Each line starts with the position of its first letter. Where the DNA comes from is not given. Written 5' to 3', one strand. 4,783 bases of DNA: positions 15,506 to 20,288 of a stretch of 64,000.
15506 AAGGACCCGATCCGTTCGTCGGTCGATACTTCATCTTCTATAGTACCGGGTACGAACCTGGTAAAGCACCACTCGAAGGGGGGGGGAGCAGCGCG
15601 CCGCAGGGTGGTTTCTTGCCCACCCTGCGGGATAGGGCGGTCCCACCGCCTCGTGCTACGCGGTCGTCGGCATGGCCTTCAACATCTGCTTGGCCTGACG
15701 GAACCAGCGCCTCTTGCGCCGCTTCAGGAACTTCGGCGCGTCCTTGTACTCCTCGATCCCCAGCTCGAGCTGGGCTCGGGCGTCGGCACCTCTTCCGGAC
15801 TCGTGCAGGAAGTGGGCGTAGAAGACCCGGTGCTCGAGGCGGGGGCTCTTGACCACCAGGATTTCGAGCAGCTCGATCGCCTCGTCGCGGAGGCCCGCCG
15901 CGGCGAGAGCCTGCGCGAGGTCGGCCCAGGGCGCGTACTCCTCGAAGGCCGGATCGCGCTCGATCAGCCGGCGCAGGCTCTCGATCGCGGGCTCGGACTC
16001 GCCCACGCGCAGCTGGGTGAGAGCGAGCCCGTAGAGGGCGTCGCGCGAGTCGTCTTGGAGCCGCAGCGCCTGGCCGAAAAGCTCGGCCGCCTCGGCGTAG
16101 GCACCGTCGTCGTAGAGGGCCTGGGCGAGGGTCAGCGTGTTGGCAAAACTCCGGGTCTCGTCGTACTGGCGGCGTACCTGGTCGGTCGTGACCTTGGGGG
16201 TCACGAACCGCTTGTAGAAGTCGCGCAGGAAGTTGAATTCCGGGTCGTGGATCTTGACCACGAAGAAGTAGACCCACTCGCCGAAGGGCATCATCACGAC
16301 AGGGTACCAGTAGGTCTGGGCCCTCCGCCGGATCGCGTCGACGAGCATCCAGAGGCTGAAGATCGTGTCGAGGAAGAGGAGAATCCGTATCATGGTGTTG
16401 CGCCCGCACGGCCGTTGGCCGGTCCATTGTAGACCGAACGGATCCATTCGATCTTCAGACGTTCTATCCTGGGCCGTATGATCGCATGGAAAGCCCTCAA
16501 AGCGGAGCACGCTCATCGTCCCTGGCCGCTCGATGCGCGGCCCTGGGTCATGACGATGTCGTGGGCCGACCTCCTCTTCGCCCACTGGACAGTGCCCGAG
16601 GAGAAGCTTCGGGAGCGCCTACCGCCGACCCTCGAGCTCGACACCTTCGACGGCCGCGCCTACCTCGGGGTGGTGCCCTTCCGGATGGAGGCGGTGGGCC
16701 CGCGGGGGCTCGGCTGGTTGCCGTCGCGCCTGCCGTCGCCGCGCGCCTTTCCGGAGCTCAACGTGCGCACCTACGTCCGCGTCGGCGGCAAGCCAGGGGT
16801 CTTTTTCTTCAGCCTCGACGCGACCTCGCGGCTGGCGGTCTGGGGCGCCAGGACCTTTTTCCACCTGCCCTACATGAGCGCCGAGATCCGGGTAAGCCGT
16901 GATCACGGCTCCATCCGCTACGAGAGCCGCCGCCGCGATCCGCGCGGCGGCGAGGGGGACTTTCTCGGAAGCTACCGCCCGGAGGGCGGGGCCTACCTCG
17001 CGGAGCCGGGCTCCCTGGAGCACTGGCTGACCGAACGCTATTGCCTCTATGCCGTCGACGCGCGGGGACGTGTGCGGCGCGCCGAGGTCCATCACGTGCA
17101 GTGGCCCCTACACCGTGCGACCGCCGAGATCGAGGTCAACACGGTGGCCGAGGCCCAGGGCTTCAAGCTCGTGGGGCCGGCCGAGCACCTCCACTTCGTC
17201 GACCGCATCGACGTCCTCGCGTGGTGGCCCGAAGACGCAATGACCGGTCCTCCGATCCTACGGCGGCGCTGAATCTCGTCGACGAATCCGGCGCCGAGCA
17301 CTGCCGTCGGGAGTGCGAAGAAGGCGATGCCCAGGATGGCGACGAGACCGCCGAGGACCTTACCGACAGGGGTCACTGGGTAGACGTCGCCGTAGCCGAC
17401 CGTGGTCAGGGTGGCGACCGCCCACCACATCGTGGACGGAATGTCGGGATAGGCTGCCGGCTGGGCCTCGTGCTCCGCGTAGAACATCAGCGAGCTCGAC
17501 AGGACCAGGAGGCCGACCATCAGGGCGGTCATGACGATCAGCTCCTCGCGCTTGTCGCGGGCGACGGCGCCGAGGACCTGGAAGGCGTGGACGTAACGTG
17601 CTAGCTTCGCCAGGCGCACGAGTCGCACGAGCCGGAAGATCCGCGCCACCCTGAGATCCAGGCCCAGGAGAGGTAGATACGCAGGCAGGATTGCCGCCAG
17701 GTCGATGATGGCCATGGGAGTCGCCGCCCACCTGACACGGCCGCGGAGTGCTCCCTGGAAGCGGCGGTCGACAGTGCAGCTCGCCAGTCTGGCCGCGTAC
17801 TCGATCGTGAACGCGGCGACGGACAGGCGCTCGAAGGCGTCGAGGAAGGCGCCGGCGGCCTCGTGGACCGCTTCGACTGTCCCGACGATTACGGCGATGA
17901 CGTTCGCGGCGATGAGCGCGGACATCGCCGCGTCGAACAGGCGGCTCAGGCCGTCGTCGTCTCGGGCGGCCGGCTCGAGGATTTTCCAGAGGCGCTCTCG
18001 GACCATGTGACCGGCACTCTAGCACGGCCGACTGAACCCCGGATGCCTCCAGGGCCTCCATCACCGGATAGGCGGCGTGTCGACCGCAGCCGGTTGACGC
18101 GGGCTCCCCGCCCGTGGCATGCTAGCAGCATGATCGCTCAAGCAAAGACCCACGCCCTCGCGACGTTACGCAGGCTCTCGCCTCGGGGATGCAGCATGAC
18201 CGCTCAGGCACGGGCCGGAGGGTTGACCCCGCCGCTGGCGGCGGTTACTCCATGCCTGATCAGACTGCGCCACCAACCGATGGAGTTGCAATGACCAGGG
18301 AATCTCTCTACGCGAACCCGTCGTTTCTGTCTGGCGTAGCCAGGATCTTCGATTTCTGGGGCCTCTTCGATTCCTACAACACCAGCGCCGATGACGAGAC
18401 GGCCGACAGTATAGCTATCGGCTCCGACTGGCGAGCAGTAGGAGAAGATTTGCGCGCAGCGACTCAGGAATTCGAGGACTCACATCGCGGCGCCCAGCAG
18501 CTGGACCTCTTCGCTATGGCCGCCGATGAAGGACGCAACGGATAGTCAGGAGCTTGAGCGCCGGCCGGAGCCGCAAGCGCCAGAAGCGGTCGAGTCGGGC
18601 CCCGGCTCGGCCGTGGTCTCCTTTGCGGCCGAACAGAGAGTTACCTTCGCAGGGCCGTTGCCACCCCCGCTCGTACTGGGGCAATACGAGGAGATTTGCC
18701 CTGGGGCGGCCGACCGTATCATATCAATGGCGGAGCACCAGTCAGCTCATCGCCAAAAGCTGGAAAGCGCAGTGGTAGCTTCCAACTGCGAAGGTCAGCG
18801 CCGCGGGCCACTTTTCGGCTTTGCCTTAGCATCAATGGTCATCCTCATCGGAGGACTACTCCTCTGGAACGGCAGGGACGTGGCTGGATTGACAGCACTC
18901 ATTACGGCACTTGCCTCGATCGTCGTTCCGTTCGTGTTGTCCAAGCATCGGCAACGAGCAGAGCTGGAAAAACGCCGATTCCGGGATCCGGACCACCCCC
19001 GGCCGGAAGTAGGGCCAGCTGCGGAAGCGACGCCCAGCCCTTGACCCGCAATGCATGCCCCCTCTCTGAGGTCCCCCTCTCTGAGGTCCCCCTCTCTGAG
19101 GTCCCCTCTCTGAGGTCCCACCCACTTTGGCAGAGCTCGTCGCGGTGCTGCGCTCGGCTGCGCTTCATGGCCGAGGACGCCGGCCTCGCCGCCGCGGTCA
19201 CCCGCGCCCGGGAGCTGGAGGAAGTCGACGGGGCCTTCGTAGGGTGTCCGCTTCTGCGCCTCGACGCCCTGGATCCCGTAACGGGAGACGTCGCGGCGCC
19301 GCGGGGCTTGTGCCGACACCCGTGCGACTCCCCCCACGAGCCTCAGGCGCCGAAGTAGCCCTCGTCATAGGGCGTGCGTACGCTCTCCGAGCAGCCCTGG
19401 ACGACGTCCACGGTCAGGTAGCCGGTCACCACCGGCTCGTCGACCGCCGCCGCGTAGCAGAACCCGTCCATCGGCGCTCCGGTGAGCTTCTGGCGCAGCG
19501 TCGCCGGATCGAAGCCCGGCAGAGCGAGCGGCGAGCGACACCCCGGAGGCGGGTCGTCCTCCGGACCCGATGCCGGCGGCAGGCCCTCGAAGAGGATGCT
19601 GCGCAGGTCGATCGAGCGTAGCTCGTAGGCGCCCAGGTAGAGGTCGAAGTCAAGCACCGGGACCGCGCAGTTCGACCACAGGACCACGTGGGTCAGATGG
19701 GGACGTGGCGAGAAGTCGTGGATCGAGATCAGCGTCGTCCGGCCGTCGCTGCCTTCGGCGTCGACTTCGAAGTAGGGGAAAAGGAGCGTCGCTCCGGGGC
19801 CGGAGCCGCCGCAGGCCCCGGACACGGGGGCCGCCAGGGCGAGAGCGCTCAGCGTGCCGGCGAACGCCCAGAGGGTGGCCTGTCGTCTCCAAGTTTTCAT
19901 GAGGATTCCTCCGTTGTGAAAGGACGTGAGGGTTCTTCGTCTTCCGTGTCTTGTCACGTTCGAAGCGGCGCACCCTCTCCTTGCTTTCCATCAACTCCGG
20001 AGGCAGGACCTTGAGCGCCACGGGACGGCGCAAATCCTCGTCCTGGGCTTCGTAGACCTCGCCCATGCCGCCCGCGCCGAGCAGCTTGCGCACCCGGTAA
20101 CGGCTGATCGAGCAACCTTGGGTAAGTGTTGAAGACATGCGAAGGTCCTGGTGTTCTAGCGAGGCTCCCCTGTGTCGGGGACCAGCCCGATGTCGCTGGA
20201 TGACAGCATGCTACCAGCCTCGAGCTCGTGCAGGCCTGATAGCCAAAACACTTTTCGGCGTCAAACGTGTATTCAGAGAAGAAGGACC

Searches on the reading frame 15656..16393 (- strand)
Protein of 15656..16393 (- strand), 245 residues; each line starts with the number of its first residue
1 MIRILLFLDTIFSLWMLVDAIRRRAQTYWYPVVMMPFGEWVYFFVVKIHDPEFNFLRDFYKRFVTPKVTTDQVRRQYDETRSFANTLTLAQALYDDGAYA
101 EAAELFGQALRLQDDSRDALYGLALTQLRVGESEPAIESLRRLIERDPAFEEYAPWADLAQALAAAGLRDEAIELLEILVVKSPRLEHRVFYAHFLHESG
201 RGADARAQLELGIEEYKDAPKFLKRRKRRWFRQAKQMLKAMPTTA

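Call 36: find_related_loci(query=window:15656-16393:-, collection=metagenome_contigs, flank=10000)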
Query window:15656-16393:- (245 aa) in metagenome_contigs; peptide patterns used: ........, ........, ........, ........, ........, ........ (x = any residue, [..] = any of these).
53 stretches matched a pattern; 2 encode a relative of the query (tblastn E <= 1e-3); 2 distinct loci.
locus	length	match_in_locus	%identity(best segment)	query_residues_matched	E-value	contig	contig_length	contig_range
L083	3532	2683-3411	82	1-243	3e-126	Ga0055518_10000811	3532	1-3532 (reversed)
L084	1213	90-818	80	1-243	9e-128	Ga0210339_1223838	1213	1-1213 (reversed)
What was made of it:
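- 15656..16393 (-): Intact TPR gene (245 aa; small N-terminal membrane segment plus TPR repeats). It is native (GC3 92%) and 80-82% aa-identical to L083 and L084. Its upstream region is 16394-16450. Relatives (call 36).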

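Call 49: search_protein_families(library=ncbifam, proteins=[window:15656-16393:-], max_evalue=0.1)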
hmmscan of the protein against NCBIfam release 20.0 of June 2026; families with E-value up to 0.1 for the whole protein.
window:15656-16393:- (245 aa): 15 families
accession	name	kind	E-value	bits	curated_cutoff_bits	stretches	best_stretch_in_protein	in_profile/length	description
TIGR02552.1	LcrH_SycD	equivalog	1.3e-06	28.1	104.8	1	83-163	52-132/136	SycD/LcrH family type III secretion system chaperone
NF040959.1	MamA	equivalog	1.8e-06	27.6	200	1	81-178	69-164/204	magnetosome protein MamA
NF008757.0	PRK11788.1-5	equivalog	4.5e-06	26.1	363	1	88-216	185-312/388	lipopolysaccharide assembly protein LapB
TIGR03939.1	PGA_TPR_OMP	equivalog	1.5e-05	23.5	366.65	1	85-153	88-156/800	poly-beta-1,6 N-acetyl-D-glucosamine export porin PgaA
TIGR02917.1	PEP_TPR_lipo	equivalog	2.4e-05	22.4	312.2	0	159-210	843-895/899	XrtA/PEP-CTERM system TPR-repeat protein PrsT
NF052415.1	T3SS_chap_SctY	equivalog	2.8e-05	24.6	70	1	99-176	22-100/106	type III secretion apparatus assembly chaperone SctY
NF033920.0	C39_PA2778_fam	equivalog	6.8e-05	22.4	150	1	82-142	189-249/255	PA2778 family cysteine peptidase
NF047558.1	TPR_END_plus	domain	0.00011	22.1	32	1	119-154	1-36/56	TPR end-of-group domain-containing protein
NF007468.0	PRK10049.1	equivalog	0.00031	19.1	1043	1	86-170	104-185/817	poly-beta-1,6 N-acetyl-D-glucosamine export porin PgaA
NF002725.1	PRK02603.1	equivalog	0.00035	20.6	143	1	95-149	47-104/173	photosystem I assembly protein Ycf3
NF008520.0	PRK11447.1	equivalog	0.0015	16.4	858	0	77-149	453-527/1157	cellulose synthase complex outer membrane protein BcsC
TIGR02521.1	type_IV_pilW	equivalog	0.0021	17.6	154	1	72-145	20-93/234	type IV pilus biogenesis/stability protein PilW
TIGR02795.1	tol_pal_ybgF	equivalog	0.0024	18.5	90.1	1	88-149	44-108/119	tol-pal system protein YbgF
TIGR03302.1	OM_YfiO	subfamily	0.014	14.9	81.4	0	113-164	29-79/239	outer membrane protein assembly factor BamD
NF052312.1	T9SS_PorW_SprE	equivalog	0.046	12.3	250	1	89-180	110-206/716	type IX secretion system periplasmic lipoprotein PorW/SprE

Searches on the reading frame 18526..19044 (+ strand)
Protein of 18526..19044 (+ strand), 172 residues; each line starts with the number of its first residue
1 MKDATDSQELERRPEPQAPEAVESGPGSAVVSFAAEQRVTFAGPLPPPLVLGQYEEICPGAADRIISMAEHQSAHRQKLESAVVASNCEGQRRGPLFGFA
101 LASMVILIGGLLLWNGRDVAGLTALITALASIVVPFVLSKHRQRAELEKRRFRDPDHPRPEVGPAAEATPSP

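Call 18: search_protein_families(library=pfam, proteins=[window:18526-19044:+], max_evalue=0.001)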
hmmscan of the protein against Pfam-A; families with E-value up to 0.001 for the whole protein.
window:18526-19044:+ (172 aa): 1 family
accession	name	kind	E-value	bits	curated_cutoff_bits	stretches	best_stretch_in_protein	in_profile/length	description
PF10097.14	DUF2335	-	1.8e-15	57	25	1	46-92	1-47/50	Predicted membrane protein (DUF2335)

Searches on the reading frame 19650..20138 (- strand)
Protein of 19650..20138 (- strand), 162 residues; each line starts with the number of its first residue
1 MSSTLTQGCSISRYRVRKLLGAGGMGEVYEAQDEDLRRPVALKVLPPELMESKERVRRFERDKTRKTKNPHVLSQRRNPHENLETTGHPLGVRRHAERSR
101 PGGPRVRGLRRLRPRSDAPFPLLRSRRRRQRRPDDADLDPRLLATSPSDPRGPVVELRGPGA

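Call 103: search_protein_families(library=pfam, proteins=[window:19650-20138:-], max_evalue=0.01)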
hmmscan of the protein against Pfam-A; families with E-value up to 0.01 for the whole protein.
window:19650-20138:- (162 aa): 1 family
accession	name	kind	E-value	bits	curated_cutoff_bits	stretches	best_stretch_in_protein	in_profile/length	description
PF00069.31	Pkinase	-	0.00054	19.9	31.7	1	14-73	1-61/263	Protein kinase domain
